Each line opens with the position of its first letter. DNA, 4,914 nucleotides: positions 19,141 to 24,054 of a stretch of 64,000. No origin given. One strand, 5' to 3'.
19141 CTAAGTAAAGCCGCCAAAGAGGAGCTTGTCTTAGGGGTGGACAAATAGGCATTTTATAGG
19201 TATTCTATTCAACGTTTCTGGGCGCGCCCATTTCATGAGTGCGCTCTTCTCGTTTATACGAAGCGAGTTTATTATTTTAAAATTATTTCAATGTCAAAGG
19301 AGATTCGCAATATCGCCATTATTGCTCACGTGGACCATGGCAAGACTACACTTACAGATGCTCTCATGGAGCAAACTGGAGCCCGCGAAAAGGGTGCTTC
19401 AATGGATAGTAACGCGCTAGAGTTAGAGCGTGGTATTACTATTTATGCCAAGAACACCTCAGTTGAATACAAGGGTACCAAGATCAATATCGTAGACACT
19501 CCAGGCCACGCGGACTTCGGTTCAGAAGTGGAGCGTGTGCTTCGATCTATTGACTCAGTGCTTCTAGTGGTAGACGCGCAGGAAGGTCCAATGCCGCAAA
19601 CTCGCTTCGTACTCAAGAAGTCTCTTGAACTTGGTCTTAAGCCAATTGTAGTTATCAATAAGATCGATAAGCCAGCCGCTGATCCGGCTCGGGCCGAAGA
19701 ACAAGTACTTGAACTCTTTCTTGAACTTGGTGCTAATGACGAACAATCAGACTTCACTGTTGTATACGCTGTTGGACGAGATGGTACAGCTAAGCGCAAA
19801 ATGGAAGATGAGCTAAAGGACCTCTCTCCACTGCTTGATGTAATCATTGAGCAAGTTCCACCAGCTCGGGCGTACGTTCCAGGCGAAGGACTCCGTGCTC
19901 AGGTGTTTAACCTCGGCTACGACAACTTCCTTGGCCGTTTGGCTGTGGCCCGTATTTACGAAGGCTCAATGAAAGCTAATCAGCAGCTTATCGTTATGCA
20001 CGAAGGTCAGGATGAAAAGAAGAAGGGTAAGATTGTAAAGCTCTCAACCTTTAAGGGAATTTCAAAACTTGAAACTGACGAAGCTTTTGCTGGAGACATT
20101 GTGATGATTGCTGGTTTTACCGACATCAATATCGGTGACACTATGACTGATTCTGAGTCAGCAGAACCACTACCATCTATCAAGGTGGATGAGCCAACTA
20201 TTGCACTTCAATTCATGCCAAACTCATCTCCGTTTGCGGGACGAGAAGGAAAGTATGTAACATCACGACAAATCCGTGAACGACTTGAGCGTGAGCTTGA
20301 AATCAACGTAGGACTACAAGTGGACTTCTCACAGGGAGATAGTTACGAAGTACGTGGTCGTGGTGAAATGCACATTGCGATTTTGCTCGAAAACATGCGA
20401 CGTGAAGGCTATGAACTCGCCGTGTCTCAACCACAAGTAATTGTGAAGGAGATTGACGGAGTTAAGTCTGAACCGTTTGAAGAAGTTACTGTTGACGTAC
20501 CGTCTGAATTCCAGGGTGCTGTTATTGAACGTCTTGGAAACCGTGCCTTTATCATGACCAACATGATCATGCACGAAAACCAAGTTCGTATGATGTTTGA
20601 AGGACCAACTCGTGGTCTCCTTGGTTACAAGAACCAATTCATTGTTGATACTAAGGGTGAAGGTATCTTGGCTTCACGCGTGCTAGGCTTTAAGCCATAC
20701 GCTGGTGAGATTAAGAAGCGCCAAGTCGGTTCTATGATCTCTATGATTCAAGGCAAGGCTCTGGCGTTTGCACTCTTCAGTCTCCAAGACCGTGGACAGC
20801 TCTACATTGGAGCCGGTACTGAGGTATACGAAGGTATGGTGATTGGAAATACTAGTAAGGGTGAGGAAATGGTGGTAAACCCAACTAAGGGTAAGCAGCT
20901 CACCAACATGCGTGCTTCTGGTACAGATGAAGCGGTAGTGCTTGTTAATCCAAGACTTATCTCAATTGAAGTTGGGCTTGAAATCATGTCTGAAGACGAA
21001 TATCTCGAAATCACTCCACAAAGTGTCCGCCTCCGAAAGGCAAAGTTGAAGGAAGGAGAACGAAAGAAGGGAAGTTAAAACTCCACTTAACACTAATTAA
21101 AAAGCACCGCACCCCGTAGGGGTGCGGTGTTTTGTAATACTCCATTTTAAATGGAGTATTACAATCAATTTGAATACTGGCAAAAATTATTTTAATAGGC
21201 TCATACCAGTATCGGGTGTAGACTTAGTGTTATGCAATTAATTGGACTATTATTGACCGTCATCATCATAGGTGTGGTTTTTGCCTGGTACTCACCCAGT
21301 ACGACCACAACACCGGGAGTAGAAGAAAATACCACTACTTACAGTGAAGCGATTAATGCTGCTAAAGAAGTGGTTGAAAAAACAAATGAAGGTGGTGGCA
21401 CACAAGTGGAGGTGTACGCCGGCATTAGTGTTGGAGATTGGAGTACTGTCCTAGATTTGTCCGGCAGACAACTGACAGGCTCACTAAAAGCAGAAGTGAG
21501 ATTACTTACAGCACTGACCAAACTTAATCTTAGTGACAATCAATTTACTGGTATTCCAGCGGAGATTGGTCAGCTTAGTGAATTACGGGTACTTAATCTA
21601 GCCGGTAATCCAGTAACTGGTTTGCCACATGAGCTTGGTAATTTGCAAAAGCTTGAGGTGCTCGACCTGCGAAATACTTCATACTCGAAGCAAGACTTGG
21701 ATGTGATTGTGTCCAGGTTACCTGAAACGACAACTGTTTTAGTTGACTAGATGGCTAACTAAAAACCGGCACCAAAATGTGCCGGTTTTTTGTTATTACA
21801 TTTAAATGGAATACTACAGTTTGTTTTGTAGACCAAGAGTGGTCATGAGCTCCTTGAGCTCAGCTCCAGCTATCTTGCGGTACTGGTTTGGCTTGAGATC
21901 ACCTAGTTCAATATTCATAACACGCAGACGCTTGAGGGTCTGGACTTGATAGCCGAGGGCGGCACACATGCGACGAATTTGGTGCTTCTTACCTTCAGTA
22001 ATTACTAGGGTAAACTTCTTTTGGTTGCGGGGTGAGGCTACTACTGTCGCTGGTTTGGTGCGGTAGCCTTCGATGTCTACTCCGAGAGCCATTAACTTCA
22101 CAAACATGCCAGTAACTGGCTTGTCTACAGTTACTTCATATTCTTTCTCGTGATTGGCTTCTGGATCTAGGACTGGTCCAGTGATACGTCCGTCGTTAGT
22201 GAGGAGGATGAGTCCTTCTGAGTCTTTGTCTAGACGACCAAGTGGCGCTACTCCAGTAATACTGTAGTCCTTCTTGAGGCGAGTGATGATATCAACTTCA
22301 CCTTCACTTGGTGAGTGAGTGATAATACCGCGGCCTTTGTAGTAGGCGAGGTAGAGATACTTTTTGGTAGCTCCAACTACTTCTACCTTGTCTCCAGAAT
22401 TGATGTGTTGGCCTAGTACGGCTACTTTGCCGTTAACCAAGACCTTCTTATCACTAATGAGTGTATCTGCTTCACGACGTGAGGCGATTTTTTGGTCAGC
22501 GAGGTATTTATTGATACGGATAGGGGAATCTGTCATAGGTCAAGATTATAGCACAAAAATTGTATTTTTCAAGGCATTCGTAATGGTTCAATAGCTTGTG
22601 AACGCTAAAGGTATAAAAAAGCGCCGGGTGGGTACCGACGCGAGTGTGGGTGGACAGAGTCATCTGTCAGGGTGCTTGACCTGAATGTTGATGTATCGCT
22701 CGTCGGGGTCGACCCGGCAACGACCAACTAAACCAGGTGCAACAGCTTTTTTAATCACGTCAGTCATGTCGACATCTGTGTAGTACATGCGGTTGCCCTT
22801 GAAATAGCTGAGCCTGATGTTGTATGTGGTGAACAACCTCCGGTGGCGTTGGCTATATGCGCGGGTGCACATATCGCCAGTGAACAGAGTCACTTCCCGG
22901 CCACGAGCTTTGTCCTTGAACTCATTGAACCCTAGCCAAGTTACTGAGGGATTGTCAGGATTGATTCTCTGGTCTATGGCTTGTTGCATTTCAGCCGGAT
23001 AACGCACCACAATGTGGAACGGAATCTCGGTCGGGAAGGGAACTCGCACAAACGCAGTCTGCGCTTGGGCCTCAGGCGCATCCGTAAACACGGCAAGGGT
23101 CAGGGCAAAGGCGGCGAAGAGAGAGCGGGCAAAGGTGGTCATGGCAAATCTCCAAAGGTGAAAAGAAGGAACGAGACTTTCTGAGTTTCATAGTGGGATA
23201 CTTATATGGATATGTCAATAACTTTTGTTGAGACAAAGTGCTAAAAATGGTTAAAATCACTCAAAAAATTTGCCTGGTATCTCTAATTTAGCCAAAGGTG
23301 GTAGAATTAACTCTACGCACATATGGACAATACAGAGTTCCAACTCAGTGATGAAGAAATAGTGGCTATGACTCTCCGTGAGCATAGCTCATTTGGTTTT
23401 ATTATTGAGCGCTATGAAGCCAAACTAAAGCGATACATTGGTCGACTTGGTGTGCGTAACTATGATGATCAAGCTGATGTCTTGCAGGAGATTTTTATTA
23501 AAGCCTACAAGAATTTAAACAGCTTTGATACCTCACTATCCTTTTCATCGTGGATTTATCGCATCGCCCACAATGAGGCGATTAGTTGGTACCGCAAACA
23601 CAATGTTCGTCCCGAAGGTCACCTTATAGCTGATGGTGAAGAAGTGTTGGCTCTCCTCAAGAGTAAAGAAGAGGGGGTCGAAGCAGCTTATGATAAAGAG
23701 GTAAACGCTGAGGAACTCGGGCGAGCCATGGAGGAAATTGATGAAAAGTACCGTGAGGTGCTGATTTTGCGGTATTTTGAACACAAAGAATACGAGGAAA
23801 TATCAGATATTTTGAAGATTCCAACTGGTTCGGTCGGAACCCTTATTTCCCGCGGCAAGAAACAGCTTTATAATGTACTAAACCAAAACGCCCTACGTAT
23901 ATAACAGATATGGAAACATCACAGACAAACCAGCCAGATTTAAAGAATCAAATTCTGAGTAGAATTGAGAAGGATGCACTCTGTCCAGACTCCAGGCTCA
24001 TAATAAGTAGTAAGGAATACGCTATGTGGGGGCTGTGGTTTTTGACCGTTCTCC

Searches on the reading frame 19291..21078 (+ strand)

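Call 68: search_protein_families(library=pfam, proteins=[window:19291-21078:+], max_evalue=0.0001)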
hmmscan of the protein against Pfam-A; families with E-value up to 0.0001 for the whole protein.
window:19291-21078:+ (595 aa): 7 families
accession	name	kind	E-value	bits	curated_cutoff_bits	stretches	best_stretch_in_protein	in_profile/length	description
PF00009.33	GTP_EFTU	-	1e-53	182.2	26.5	1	3-190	1-187/188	Elongation factor Tu GTP binding domain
PF21018.2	BipA_C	-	1.7e-39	134.4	23.8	1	480-587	2-109/110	TypA/BipA C-terminal domain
PF00679.30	EFG_C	-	5.8e-16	58.7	27.9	1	393-477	3-88/89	Elongation factor G C-terminus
PF03144.31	GTP_EFTU_D2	-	2.3e-12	47.6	30.3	1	215-286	1-73/73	Elongation factor Tu domain 2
PF22042.2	EF-G_D2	-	3.3e-11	43.6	27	1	202-287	3-83/84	Elongation factor G domain 2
PF01926.29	MMR_HSR1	-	4.5e-08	33.6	21.9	1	8-124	2-113/113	50S ribosome-binding GTPase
PF02421.24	FeoB_N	-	2.8e-05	24.1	27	0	47-144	31-134/156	Ferrous iron transport protein B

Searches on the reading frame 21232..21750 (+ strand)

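Call 57: search_protein_families(library=pfam, proteins=[window:21232-21750:+], max_evalue=0.001)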
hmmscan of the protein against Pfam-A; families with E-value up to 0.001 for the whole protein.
window:21232-21750:+ (172 aa): 4 families
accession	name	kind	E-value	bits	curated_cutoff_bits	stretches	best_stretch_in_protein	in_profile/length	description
PF23598.1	LRR_14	-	2.2e-16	60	40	2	73-147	26-101/353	Leucine-rich repeat region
PF12799.13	LRR_4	-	1.8e-11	44.3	27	1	117-148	2-33/44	Leucine Rich repeats (2 copies)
PF00560.39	LRR_1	-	1.2e-10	39.8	20.6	0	95-115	2-23/23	Leucine Rich Repeat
PF13855.12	LRR_8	-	2.3e-09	37.3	27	1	94-149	2-59/61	Leucine rich repeat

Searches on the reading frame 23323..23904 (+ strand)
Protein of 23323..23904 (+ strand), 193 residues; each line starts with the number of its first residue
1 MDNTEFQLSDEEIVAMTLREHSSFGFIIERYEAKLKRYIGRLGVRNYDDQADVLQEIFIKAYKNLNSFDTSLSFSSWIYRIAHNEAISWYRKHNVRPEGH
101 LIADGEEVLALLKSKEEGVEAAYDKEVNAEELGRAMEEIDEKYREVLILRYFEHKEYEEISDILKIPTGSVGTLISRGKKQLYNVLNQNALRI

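Call 3: search_protein_families(library=pfam, proteins=[window:23323-23904:+], max_evalue=0.01)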
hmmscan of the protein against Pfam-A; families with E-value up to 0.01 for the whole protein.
window:23323-23904:+ (193 aa): 3 families
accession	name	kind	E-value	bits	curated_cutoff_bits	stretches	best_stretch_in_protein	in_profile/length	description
PF04542.20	Sigma70_r2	-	5.2e-16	58.6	24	1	27-94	1-69/71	Sigma-70 region 2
PF08281.18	Sigma70_r4_2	-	1.1e-14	54.2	25.7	1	130-182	2-54/54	Sigma-70, region 4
PF04545.22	Sigma70_r4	-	1.4e-08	34.6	24.1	1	135-182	1-48/50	Sigma-70, region 4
